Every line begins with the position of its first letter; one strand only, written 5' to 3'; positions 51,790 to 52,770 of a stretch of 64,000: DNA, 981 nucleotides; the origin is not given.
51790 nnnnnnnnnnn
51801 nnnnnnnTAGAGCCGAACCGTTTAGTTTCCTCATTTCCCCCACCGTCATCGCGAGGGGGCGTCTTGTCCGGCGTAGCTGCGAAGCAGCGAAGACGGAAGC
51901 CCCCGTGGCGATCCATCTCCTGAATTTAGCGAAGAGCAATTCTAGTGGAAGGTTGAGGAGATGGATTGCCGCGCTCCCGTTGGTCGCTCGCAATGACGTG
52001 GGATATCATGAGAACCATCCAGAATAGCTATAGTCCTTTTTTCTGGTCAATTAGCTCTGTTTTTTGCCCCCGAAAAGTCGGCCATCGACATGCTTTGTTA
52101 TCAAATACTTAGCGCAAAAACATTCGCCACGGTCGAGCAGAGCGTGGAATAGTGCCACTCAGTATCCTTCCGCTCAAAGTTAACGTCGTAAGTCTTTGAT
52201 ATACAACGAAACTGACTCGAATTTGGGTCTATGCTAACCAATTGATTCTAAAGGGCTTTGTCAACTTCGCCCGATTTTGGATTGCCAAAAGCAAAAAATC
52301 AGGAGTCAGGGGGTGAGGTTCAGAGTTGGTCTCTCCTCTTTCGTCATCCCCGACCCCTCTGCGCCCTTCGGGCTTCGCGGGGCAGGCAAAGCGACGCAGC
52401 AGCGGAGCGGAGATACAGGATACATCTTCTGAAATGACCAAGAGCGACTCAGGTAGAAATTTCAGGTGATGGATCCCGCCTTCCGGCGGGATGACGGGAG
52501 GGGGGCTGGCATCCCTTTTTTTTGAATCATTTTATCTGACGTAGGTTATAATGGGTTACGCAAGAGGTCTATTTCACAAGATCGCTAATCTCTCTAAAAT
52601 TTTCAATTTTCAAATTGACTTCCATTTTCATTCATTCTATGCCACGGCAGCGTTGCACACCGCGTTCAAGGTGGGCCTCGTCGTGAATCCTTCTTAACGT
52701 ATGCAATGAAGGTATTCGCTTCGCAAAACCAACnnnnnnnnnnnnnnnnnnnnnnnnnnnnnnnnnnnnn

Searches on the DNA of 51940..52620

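Call 10: search_rna_families(source=window, start=51940, end=52620, threshold=evalue, max_evalue=10, show_alignments=3)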
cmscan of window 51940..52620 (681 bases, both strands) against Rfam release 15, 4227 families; matches with E-value up to 10: 2.
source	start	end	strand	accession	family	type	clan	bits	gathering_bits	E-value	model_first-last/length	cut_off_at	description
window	52295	52356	+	RF00765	mir-337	Gene; miRNA;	-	14.6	80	4.5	1-93/93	no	mir-337 microRNA precursor family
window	52449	52495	-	RF01307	sR55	Gene; snRNA; snoRNA; CD-box;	-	11.9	35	7.9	14-63/65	no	Small nucleolar RNA sR55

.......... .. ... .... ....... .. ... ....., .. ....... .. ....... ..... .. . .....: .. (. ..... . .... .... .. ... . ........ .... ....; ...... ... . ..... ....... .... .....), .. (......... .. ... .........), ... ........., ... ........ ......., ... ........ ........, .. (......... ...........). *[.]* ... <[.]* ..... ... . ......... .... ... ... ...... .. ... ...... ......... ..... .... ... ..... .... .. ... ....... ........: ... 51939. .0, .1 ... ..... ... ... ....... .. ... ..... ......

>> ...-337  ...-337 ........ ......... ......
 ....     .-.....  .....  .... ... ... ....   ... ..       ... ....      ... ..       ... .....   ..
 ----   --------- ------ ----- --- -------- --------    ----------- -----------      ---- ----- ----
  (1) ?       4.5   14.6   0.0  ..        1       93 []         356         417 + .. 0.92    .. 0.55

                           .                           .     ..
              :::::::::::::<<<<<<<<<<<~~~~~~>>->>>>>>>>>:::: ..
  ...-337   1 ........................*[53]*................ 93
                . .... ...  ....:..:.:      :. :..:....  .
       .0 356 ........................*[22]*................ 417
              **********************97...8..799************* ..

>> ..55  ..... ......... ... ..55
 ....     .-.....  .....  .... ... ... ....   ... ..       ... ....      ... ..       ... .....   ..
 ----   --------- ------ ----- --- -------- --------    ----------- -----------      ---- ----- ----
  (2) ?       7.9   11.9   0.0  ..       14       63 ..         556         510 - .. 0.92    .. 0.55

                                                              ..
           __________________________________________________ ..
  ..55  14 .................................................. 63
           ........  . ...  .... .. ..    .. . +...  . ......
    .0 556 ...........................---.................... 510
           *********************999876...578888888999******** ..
